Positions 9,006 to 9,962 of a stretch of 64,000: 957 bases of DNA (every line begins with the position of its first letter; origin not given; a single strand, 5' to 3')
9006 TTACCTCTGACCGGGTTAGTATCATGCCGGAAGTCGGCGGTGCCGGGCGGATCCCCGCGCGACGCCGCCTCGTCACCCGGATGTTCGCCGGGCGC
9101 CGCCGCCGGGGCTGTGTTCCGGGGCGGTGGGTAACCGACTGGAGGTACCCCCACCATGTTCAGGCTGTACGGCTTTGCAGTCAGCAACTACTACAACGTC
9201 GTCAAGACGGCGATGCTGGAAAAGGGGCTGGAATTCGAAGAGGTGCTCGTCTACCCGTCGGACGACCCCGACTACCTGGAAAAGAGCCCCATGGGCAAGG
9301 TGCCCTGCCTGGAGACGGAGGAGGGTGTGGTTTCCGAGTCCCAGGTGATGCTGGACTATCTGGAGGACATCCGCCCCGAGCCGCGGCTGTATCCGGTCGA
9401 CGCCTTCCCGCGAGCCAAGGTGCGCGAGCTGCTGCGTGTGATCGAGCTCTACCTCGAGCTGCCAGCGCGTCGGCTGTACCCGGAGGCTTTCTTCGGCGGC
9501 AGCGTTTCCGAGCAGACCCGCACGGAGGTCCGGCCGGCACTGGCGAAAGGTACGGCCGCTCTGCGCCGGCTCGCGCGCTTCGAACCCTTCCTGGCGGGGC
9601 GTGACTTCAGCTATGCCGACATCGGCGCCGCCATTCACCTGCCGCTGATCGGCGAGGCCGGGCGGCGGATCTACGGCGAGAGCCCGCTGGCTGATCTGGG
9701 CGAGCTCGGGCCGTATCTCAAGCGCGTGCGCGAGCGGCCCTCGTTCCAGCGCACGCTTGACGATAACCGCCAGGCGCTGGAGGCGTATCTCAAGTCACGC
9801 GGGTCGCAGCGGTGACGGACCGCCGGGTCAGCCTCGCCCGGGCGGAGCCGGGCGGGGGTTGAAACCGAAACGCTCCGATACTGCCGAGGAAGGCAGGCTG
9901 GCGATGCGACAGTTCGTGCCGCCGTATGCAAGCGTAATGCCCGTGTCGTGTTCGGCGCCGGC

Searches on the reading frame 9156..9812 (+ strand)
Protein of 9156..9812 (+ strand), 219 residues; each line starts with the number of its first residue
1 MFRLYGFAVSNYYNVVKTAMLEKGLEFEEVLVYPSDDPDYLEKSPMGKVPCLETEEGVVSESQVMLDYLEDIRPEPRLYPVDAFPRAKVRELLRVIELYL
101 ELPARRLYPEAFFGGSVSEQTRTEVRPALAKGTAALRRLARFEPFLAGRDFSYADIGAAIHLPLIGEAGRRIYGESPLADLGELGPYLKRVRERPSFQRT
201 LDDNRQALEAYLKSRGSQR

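Call 63: find_homologous_proteins(query=window:9156-9812:+, max_evalue=1e-40)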
Query window:9156-9812:+ (219 aa): 3806 proteins with E <= 1e-40 among 6185 candidates; the best 120 are listed.
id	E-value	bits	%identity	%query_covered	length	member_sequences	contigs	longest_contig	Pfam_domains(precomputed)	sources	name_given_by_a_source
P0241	2.3e-138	477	100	100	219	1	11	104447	PF13417.13,PF02798.27,PF13409.13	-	-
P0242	1.1e-125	435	93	99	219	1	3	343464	PF13417.13,PF02798.27,PF13409.13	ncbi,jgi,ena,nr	ncbi:MAG TPA: glutathione S-transferase [Gammaproteobacteria bacterium]|nr:glutathione S-transferase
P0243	5.1e-106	371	79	100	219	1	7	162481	PF13417.13,PF02798.27,PF13409.13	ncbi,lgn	-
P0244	1.0e-98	347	74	97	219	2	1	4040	PF13410.12,PF13417.13,PF02798.27,PF13409.13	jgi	-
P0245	3.6e-95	336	71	99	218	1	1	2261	PF13410.12,PF13417.13,PF02798.27,PF00043.31,PF13409.13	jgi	-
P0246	2.4e-91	323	69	99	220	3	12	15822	PF13410.12,PF13417.13,PF02798.27,PF00043.31,PF13409.13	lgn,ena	-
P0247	5.0e-91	322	69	98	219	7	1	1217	PF13410.12,PF13417.13,PF02798.27,PF00043.31,PF13409.13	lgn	-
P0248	7.5e-91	322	69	99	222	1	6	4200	PF14497.12,PF13410.12,PF13417.13,PF02798.27,PF13409.13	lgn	-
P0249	1.7e-90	320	70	99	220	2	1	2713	PF13410.12,PF13417.13,PF02798.27,PF13409.13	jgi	jgi:glutathione S-transferase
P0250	5.8e-90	319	68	99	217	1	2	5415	PF14497.12,PF13410.12,PF13417.13,PF02798.27,PF00043.31,PF13409.13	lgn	-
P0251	5.7e-89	315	68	96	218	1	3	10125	PF13410.12,PF13417.13,PF02798.27,PF13409.13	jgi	jgi:glutathione S-transferase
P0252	8.6e-89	315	66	98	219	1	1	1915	PF13417.13,PF13409.13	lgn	-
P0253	1.4e-87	311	67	98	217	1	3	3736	PF14497.12,PF13410.12,PF13417.13,PF02798.27,PF13409.13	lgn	-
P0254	4.1e-87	309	68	100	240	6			PF13410.12,PF13417.13,PF02798.27,PF13409.13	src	-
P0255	9.3e-87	308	67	98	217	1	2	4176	PF14497.12,PF13410.12,PF13417.13,PF02798.27,PF00043.31,PF13409.13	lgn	-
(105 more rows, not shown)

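Call 64: find_encoding_contigs(protein=P0242, flank=10000, max_places=2)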
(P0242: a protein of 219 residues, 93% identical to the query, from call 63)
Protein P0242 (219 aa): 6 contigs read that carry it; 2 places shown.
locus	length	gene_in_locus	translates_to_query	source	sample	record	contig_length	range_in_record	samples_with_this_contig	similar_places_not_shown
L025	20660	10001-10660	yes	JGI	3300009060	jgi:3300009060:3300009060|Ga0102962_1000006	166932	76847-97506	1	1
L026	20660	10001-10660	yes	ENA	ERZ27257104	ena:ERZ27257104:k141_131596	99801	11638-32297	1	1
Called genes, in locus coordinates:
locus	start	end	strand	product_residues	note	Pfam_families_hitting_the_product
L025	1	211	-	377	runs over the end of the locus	PF02322:Cyt_bd_oxida_II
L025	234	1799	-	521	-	PF01654:Cyt_bd_oxida_I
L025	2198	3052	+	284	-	PF00158:Sigma54_activat (faint), PF13401:AAA_22 (weak), PF00004:AAA, PF07724:AAA_2, PF07728:AAA_5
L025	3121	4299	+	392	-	PF05762:VWA_CoxE (weak)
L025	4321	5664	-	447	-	PF11871:DUF3391, PF13487:HD_5, PF01966:HD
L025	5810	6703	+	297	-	PF00135:COesterase, PF20434:BD-FAE, PF07859:Abhydrolase_3, PF12146:Hydrolase_4 (faint), PF12697:Abhydrolase_6 (weak), PF00326:Peptidase_S9 (weak)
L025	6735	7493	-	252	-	PF00596:Aldolase_II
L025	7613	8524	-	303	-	PF12146:Hydrolase_4, PF00561:Abhydrolase_1, PF12697:Abhydrolase_6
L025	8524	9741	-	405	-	PF00266:Aminotran_5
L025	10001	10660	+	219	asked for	PF02798:GST_N, PF13417:GST_N_3, PF13409:GST_N_2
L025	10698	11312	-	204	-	PF11161:DUF2944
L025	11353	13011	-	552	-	PF00501:AMP-binding, PF13193:AMP-binding_C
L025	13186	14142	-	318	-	PF00072:Response_reg, PF00990:GGDEF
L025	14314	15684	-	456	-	PF03631:Virul_fac_BrkB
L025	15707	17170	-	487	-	PF02655:ATP-grasp_3 (faint), PF14401:RLAN, PF07478:Dala_Dala_lig_C (weak), PF08443:RimK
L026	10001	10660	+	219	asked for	PF02798:GST_N, PF13417:GST_N_3, PF13409:GST_N_2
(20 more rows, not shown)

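Call 65: find_encoding_contigs(protein=P0243, flank=10000, max_places=2)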
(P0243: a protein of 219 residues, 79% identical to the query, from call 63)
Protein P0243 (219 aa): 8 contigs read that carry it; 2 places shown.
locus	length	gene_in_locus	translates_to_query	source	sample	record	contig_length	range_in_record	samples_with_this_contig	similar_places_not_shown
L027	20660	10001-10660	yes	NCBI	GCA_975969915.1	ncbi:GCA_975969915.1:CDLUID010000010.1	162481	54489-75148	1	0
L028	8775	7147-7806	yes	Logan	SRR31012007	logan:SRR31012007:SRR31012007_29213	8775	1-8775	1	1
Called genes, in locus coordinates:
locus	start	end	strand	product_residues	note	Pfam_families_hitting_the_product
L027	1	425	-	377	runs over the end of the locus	PF02322:Cyt_bd_oxida_II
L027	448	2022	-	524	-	PF01654:Cyt_bd_oxida_I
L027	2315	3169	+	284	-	PF00158:Sigma54_activat (faint), PF13191:AAA_16 (faint), PF13401:AAA_22, PF00004:AAA, PF07724:AAA_2 (weak), PF07728:AAA_5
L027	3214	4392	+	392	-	PF05762:VWA_CoxE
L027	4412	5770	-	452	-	PF11871:DUF3391, PF13487:HD_5, PF01966:HD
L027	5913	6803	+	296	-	PF20434:BD-FAE, PF07859:Abhydrolase_3, PF12146:Hydrolase_4 (faint), PF00326:Peptidase_S9 (weak), PF00135:COesterase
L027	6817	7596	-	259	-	PF00596:Aldolase_II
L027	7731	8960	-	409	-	PF00266:Aminotran_5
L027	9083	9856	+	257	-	PF23441:SDR, PF00106:adh_short, PF08659:KR, PF13561:adh_short_C2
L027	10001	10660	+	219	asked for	PF02798:GST_N, PF13417:GST_N_3, PF13409:GST_N_2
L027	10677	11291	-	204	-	PF11161:DUF2944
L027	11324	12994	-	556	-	PF00501:AMP-binding, PF13193:AMP-binding_C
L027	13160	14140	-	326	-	PF00072:Response_reg, PF00990:GGDEF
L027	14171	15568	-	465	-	PF03631:Virul_fac_BrkB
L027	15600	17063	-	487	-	PF14401:RLAN, PF02655:ATP-grasp_3 (weak), PF07478:Dala_Dala_lig_C (weak), PF08443:RimK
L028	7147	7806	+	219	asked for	PF02798:GST_N, PF13417:GST_N_3, PF13409:GST_N_2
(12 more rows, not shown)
